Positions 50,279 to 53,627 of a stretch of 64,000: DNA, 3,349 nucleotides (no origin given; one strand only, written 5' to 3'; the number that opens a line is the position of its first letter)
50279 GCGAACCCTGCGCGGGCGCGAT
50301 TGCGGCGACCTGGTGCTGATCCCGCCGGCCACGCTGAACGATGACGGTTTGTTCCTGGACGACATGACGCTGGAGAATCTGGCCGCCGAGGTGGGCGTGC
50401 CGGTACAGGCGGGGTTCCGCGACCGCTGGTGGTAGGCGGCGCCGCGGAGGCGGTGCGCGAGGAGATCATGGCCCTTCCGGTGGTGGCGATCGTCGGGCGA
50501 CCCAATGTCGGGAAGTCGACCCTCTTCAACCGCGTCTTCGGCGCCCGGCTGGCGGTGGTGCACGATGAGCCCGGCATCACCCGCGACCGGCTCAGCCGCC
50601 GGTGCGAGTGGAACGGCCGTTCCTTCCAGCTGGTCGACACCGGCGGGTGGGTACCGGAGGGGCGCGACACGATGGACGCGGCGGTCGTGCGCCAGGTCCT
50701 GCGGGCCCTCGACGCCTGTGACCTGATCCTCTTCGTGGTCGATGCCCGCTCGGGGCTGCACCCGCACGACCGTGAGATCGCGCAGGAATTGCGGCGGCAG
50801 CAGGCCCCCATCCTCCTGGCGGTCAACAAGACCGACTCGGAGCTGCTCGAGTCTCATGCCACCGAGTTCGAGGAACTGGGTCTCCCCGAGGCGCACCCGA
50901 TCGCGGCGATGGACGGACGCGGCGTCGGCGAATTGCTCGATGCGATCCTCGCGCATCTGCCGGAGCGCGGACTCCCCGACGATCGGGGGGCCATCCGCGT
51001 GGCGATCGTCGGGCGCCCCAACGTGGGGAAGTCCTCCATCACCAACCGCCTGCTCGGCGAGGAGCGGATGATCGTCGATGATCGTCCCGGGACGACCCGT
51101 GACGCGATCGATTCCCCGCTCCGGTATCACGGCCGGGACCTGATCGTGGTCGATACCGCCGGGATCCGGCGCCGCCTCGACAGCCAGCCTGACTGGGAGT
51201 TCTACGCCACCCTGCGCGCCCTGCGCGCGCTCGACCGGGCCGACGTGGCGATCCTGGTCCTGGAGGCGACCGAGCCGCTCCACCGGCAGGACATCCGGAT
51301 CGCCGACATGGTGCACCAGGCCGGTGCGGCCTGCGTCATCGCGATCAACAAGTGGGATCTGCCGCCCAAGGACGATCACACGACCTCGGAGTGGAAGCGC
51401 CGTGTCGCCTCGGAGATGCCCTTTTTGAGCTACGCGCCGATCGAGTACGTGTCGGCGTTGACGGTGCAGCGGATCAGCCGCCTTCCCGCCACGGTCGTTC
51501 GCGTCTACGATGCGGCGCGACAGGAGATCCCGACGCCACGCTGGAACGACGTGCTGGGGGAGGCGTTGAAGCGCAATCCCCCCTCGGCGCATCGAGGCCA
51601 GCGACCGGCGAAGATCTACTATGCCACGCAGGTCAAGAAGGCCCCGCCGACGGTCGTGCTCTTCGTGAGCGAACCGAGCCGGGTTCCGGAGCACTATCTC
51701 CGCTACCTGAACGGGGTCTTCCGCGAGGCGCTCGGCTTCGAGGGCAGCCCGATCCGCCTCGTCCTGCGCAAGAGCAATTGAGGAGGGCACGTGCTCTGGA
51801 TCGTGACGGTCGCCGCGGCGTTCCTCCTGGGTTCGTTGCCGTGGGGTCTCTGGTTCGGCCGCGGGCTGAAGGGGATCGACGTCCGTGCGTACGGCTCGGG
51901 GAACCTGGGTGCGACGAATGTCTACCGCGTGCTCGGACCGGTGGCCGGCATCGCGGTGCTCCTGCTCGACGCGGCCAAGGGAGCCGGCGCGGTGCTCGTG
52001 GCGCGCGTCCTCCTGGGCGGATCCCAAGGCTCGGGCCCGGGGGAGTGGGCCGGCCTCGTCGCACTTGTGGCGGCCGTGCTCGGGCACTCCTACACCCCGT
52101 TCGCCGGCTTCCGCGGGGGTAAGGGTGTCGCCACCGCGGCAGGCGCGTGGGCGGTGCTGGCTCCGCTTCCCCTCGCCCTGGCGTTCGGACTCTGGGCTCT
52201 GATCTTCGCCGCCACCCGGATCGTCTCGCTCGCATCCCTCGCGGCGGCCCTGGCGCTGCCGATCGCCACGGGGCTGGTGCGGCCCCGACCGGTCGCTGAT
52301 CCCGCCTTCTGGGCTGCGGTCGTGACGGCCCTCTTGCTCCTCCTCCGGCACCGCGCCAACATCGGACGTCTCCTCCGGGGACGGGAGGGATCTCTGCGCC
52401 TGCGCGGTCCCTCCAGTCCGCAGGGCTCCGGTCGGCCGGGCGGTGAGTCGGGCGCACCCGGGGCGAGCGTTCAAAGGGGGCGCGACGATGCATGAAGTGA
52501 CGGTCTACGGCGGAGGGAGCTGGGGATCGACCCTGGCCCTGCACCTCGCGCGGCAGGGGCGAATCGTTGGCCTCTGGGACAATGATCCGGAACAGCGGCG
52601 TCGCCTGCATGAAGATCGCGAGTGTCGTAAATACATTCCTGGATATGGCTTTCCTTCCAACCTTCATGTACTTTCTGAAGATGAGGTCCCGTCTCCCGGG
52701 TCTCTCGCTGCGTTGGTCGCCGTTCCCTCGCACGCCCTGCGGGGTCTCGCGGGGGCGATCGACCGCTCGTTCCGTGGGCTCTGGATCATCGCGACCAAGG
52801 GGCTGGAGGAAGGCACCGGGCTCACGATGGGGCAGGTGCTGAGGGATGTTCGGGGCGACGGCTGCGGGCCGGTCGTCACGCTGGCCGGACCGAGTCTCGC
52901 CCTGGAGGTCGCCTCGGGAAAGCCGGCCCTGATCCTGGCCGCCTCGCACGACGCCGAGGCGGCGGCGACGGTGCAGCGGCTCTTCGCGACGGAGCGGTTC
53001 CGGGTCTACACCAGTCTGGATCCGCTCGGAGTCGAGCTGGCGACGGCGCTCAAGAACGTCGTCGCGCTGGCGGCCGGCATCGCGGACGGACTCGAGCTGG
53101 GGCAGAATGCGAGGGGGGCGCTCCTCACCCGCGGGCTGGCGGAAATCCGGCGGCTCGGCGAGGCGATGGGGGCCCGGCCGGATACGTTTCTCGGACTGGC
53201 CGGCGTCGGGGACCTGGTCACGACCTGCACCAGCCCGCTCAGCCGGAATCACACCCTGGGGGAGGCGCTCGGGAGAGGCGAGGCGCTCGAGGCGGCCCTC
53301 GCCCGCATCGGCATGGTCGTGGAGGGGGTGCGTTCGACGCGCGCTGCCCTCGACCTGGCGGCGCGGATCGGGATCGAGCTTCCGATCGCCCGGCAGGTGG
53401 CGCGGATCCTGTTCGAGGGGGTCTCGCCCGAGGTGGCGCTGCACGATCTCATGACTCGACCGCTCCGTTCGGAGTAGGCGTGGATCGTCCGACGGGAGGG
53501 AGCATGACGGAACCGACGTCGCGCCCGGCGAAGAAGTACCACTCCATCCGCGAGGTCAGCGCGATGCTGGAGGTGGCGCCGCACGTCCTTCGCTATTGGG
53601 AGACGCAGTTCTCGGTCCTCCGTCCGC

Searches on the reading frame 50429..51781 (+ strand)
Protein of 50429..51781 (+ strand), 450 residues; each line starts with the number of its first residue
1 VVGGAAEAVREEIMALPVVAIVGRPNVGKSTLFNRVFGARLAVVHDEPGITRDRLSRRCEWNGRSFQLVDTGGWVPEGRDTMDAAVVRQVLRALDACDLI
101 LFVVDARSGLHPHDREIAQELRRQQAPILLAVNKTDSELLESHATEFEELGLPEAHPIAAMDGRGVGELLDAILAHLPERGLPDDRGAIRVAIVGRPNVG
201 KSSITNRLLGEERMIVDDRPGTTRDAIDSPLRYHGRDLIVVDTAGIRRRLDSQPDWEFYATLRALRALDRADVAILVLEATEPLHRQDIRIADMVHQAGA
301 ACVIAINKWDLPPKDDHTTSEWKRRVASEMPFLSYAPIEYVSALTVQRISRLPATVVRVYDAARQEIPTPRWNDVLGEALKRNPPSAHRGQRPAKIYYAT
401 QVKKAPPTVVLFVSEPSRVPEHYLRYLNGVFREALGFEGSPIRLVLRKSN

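Call 70: search_protein_families(library=pfam, proteins=[window:50429-51781:+], max_evalue=0.0001)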
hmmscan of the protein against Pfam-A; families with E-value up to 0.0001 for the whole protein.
window:50429-51781:+ (450 aa): 10 families
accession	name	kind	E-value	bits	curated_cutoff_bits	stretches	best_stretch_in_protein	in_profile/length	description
PF01926.29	MMR_HSR1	-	5.6e-57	191.2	21.9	2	19-134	2-113/113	50S ribosome-binding GTPase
PF14714.11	KH_dom-like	-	1.5e-26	92.9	27.3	1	367-447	2-81/81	KH-domain-like of EngA bacterial GTPase enzymes, C-terminal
PF02421.24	FeoB_N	-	2.2e-25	89.5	27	2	19-171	3-154/156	Ferrous iron transport protein B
PF00009.33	GTP_EFTU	-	2.2e-24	86.5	26.5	2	46-178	51-187/188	Elongation factor Tu GTP binding domain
PF00350.29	Dynamin_N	-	8.3e-13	49.1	27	0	191-223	1-33/168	Dynamin family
PF04548.22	AIG1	-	5.8e-11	42.5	27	0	20-122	4-108/212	AIG1 family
PF03193.22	RsgA_GTPase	-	1.9e-07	31.5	30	0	191-217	109-135/174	RsgA GTPase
PF00071.28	Ras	-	5.5e-06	26.5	21.6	0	19-138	2-117/162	Ras family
PF08477.19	Roc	-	9.3e-06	26.3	27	0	190-212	1-23/119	Ras of Complex, Roc, domain of DAPkinase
PF02492.25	cobW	-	1.3e-05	25.3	20.7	0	235-330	83-176/180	CobW/HypB/UreG, nucleotide-binding domain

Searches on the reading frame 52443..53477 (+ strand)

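Call 70: search_protein_families(library=pfam, proteins=[window:52443-53477:+], max_evalue=0.0001)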
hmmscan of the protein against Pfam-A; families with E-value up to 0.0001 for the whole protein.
window:52443-53477:+ (344 aa): 3 families
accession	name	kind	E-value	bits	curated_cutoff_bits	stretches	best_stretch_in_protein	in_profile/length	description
PF07479.19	NAD_Gly3P_dh_C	-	1.4e-53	181.3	25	1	193-333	1-141/142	NAD-dependent glycerol-3-phosphate dehydrogenase C-terminus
PF01210.29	NAD_Gly3P_dh_N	-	3.4e-31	108.8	23.1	1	18-173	1-157/158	NAD-dependent glycerol-3-phosphate dehydrogenase N-terminus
PF20618.3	GPD_NAD_C_bact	-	1.9e-20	73.6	27.6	1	253-319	1-66/66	Bacterial GPD, NAD-dependent C-terminal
